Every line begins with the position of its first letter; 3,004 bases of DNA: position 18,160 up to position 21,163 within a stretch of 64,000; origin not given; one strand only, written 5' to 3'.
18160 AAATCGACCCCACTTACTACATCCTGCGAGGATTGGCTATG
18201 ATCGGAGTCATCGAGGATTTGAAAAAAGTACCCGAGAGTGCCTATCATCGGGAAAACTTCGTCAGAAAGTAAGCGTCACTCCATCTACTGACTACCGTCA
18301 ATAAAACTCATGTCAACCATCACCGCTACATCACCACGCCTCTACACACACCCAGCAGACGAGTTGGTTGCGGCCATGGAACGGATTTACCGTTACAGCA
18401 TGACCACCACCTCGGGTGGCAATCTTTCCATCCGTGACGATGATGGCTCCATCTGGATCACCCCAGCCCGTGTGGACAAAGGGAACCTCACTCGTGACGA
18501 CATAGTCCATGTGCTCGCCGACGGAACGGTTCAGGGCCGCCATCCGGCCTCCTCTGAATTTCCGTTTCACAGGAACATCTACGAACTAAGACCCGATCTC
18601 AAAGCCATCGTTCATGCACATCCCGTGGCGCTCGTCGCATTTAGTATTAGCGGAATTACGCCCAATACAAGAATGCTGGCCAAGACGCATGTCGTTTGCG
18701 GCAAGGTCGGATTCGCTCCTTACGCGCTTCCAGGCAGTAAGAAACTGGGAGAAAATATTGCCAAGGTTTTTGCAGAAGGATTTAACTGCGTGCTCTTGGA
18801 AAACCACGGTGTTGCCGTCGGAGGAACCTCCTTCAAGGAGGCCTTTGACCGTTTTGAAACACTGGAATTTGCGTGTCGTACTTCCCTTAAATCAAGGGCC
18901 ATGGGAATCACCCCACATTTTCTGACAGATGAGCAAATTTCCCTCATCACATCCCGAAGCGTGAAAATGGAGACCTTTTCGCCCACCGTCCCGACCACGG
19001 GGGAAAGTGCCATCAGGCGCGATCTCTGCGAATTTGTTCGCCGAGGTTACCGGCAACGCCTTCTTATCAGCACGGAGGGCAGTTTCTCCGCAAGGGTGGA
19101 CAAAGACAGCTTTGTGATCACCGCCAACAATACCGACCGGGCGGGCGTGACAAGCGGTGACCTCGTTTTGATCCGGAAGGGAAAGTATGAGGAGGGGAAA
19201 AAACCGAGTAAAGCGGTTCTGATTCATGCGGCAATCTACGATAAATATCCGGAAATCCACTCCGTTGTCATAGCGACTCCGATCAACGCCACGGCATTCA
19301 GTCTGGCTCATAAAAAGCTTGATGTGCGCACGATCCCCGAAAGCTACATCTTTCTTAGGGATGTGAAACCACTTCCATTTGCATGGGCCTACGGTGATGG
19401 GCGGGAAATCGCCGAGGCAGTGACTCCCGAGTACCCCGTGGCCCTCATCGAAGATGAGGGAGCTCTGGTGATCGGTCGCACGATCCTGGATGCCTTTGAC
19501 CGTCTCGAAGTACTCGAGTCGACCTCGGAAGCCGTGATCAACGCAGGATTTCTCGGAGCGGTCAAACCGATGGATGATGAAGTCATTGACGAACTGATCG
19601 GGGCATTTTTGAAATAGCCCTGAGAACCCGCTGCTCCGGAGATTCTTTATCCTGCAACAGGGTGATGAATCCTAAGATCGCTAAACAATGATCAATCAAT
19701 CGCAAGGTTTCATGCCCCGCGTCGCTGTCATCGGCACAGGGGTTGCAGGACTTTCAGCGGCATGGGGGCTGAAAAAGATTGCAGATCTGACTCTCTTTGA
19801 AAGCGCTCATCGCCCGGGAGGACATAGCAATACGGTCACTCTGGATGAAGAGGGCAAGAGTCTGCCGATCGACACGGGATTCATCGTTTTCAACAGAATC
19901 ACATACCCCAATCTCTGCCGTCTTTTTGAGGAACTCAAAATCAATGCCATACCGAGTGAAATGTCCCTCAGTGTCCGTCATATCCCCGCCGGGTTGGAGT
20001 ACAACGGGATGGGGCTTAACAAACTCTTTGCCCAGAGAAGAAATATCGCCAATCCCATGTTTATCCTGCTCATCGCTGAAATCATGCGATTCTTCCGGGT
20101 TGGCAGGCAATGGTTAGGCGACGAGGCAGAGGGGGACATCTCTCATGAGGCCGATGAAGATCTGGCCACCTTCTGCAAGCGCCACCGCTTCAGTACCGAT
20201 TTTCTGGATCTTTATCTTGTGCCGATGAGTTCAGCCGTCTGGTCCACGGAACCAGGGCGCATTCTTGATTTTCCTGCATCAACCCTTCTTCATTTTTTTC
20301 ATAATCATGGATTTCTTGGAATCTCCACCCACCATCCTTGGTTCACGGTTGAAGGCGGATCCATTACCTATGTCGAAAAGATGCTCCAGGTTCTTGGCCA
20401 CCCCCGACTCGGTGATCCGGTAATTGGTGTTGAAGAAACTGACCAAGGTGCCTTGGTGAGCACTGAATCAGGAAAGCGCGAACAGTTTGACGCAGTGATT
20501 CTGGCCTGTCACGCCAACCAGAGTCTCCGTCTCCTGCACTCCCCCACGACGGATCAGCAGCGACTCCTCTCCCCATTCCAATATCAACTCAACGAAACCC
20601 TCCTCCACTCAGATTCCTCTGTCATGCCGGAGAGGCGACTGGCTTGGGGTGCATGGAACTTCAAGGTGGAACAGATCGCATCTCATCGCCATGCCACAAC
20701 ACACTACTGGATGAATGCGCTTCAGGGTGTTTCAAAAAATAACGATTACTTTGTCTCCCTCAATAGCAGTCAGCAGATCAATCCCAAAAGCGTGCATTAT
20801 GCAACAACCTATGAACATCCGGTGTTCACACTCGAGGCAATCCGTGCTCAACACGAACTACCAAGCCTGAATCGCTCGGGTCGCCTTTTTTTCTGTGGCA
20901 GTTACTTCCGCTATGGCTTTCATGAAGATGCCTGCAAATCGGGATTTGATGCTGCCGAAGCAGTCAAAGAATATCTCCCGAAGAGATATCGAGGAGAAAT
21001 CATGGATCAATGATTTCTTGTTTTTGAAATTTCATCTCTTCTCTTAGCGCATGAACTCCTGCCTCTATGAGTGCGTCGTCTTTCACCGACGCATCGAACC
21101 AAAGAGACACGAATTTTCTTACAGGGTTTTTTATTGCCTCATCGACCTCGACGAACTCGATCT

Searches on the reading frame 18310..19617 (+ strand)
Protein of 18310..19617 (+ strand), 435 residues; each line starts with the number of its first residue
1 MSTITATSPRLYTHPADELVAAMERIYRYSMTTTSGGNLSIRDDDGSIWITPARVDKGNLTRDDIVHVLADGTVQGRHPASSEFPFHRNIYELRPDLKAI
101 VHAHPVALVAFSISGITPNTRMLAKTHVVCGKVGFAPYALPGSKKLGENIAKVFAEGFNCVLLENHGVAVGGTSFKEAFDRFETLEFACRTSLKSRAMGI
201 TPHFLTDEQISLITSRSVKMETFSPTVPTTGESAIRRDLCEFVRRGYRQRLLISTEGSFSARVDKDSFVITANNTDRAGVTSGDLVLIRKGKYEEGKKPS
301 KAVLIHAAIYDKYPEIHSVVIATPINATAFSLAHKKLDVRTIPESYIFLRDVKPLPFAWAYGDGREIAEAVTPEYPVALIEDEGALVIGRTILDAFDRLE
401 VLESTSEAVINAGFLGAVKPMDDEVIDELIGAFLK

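Call 60: search_protein_families(library=pfam, proteins=[window:18310-19617:+], max_evalue=0.00001)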
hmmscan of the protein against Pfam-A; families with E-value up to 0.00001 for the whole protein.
window:18310-19617:+ (435 aa): 1 family
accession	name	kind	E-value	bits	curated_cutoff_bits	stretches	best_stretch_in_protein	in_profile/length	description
PF00596.27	Aldolase_II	-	1.6e-72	243.7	22.2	2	18-192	2-182/183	Class II Aldolase and Adducin N-terminal domain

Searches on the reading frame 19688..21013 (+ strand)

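Call 60: search_protein_families(library=pfam, proteins=[window:19688-21013:+], max_evalue=0.00001)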
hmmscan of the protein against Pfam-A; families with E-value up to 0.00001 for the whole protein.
window:19688-21013:+ (441 aa): 3 families
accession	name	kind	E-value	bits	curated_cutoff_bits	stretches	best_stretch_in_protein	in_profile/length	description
PF01593.30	Amino_oxidase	-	8.2e-22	78.5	19.8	1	19-292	1-274/443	Flavin containing amine oxidoreductase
PF13450.12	NAD_binding_8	-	4.9e-12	46.4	21.9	1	14-83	1-68/68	NAD(P)-binding Rossmann-like domain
PF01266.30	DAO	-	1.2e-07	32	27.9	0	11-47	1-39/353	FAD dependent oxidoreductase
